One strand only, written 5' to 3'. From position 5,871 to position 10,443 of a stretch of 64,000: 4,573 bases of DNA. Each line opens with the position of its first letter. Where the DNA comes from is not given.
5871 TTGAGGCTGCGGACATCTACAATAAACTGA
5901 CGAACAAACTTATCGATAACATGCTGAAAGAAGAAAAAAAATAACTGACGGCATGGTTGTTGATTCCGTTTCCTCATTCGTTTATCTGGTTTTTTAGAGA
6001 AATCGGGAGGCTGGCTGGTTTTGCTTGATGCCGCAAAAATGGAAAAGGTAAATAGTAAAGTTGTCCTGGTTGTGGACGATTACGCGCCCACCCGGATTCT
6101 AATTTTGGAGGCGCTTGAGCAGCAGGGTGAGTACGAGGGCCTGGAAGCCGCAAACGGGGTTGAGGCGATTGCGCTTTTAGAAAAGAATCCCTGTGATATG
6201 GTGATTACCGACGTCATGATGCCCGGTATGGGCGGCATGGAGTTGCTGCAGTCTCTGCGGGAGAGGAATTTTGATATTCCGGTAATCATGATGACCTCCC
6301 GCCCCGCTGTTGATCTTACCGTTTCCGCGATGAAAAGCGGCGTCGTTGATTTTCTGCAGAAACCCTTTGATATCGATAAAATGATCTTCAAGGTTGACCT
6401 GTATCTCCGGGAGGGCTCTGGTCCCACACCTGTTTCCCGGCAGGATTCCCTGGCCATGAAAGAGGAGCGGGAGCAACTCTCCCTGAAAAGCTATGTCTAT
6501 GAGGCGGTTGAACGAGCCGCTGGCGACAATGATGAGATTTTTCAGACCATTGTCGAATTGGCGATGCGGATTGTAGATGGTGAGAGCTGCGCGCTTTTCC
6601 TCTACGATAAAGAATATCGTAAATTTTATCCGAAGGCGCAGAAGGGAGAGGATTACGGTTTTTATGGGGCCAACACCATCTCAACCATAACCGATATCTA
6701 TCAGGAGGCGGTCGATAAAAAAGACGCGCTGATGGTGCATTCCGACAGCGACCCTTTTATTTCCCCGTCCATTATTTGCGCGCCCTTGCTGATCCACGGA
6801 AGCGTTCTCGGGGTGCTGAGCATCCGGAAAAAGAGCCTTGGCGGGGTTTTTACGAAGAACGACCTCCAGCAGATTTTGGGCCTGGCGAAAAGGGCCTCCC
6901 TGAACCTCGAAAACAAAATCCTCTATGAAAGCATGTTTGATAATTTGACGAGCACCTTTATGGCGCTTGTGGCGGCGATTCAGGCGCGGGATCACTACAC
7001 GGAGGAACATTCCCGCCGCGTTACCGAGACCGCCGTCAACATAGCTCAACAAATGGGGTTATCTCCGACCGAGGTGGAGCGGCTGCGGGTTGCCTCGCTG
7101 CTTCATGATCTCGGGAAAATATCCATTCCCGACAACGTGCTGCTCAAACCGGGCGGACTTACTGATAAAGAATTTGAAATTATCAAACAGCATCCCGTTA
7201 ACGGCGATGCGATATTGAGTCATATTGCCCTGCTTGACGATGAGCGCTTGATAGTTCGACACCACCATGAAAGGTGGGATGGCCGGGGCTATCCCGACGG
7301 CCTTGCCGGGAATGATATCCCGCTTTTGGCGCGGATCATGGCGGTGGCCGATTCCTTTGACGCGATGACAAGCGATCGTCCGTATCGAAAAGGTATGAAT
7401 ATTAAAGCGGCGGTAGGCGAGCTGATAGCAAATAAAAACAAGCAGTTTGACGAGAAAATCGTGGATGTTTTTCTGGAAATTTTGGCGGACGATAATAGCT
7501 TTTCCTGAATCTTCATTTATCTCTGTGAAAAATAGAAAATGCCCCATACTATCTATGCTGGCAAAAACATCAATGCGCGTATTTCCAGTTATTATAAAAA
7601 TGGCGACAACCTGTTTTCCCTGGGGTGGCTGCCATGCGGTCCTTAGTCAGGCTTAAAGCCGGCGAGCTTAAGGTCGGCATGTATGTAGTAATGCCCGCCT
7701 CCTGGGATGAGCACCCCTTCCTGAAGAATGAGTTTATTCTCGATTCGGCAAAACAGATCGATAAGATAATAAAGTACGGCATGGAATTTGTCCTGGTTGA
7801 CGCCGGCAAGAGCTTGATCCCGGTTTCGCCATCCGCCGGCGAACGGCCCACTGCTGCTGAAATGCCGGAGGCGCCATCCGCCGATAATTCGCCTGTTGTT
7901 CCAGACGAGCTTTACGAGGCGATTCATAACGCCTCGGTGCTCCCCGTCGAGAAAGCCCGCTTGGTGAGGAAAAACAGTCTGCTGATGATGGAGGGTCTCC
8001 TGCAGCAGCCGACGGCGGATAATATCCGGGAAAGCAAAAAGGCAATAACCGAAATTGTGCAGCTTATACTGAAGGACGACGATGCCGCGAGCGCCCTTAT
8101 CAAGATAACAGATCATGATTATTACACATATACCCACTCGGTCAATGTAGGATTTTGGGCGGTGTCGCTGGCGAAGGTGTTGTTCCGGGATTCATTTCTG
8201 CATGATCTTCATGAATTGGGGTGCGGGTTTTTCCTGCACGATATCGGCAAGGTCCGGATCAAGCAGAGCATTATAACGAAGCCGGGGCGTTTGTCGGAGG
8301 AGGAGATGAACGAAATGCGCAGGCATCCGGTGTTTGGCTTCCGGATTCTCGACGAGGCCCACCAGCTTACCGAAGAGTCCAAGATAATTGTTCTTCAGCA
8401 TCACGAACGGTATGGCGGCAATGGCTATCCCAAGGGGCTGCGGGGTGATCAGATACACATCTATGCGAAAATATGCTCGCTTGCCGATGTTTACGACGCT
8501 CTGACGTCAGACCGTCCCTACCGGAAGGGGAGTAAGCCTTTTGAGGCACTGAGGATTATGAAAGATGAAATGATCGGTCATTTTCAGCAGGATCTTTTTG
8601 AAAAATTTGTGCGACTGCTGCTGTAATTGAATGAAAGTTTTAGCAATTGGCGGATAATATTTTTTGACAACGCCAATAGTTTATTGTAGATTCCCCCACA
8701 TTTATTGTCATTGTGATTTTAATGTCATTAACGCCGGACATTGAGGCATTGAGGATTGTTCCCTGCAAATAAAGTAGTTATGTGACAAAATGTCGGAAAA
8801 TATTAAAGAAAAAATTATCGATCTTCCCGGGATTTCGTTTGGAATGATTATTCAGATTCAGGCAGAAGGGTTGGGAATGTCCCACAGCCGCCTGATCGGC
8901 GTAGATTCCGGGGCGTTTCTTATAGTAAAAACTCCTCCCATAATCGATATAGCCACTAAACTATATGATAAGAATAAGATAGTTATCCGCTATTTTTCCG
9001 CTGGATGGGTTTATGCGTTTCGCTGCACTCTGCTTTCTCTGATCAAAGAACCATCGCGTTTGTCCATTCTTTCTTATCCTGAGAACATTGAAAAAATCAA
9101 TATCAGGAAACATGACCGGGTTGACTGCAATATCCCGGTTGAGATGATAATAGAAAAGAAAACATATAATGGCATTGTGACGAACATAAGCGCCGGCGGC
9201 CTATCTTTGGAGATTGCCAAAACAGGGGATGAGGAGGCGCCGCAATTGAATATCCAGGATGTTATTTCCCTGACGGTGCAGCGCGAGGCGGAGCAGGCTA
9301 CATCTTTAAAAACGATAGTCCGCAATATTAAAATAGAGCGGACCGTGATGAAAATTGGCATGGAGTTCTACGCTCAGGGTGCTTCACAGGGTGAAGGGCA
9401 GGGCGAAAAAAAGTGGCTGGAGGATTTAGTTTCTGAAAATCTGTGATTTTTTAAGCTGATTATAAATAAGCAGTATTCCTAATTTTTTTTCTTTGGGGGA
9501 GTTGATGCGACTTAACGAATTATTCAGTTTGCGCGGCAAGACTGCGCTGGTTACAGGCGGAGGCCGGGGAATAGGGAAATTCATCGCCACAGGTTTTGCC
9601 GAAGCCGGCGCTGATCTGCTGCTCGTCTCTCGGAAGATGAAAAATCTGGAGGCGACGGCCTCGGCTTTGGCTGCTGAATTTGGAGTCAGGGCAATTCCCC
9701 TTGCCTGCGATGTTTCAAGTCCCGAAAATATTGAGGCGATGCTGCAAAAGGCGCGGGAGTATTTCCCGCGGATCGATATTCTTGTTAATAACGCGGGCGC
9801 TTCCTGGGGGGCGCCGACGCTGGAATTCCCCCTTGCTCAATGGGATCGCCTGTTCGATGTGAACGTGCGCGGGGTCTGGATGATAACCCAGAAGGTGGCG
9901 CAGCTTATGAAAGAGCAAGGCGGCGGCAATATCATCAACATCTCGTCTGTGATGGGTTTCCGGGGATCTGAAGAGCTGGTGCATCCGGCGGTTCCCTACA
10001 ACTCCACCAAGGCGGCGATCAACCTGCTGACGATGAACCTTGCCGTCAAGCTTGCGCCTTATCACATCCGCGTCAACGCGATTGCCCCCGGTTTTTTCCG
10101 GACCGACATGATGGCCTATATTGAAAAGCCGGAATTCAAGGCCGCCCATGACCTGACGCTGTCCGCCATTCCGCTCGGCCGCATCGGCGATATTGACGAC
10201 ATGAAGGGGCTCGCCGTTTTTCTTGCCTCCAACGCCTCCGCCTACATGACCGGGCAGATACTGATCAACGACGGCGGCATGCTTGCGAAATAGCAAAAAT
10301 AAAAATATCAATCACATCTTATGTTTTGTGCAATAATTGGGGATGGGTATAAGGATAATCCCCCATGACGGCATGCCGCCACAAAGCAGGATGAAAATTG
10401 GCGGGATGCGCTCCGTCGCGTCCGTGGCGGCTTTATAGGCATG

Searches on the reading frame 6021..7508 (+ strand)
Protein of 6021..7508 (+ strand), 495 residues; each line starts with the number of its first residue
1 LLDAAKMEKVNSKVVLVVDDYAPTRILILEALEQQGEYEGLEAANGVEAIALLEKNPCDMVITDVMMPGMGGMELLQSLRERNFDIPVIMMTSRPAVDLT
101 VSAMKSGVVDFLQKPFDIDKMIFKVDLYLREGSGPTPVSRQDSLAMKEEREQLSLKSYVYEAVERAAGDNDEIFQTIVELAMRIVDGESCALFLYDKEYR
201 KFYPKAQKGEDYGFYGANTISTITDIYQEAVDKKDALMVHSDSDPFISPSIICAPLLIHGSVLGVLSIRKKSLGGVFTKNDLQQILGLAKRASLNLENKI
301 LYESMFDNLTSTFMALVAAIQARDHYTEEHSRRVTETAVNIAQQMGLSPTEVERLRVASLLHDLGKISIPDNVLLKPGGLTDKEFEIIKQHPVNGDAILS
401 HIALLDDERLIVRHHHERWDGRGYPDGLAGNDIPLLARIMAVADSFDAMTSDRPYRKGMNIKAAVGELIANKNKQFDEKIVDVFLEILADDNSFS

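Call 87: search_protein_families(library=pfam, proteins=[window:6021-7508:+], max_evalue=0.001)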
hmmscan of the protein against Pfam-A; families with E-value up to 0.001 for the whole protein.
window:6021-7508:+ (495 aa): 6 families
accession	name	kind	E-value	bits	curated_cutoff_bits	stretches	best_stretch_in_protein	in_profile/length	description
PF13487.12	HD_5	-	3.6e-44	151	27.2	1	318-480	5-170/170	HD domain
PF00072.30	Response_reg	-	1.7e-26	93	30.2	1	15-124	1-109/111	Response regulator receiver domain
PF01966.28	HD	-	9.1e-24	84.4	22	1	328-449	2-116/116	HD domain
PF13492.12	GAF_3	-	9.1e-11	42.7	27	1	171-298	3-129/129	GAF domain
PF01590.32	GAF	-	1.7e-08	35.5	22.4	1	169-295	1-132/133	GAF domain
PF13185.12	GAF_2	-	7.8e-06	26.6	28.6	1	171-297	5-136/136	GAF domain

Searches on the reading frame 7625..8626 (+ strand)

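Call 87: search_protein_families(library=pfam, proteins=[window:7625-8626:+], max_evalue=0.001)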
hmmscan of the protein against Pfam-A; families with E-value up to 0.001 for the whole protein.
window:7625-8626:+ (333 aa): 3 families
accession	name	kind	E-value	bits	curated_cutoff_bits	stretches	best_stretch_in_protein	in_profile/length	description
PF13487.12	HD_5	-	3.4e-24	85.9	27.2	1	164-315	10-161/170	HD domain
PF11871.13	DUF3391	-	9.5e-18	65.5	27.8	1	9-124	3-120/136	Domain of unknown function (DUF3391)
PF01966.28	HD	-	2.8e-16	60.3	22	1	168-292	1-115/116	HD domain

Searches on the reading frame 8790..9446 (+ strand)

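Call 87: search_protein_families(library=pfam, proteins=[window:8790-9446:+], max_evalue=0.001)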
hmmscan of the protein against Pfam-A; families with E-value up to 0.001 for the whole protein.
window:8790-9446:+ (218 aa): 2 families
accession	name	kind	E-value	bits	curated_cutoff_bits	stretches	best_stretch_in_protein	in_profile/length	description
PF07238.19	PilZ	-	3.3e-11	43.9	22.5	1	105-194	2-86/102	PilZ domain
PF12945.12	PilZNR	-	7.6e-11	42.4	23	1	18-97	3-85/85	Flagellar protein YcgR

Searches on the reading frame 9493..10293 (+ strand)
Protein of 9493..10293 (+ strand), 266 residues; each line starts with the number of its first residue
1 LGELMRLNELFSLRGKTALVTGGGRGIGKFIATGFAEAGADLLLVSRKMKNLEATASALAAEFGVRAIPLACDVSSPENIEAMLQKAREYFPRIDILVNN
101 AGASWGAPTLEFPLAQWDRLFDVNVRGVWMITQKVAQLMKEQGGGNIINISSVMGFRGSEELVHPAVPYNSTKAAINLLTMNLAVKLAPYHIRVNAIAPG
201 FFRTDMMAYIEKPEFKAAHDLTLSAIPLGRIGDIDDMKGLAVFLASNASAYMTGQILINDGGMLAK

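Call 87: search_protein_families(library=pfam, proteins=[window:9493-10293:+], max_evalue=0.001)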
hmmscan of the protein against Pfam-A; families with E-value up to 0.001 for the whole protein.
window:9493-10293:+ (266 aa): 5 families
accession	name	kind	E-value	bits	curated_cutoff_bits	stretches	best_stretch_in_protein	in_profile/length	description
PF13561.12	adh_short_C2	-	3e-62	210.7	27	1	25-263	6-235/236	Enoyl-(Acyl carrier protein) reductase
PF00106.31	adh_short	-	1.4e-58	198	26.6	1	16-212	1-192/195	short chain dehydrogenase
PF08659.16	KR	-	9.2e-16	58.7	22.6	1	17-161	2-145/180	KR domain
PF23441.1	SDR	-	2.1e-08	34.3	27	1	15-263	7-255/258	SDR-like rossmann domain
PF01370.27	Epimerase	-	0.00046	20.1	20.9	1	18-182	1-155/240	NAD dependent epimerase/dehydratase family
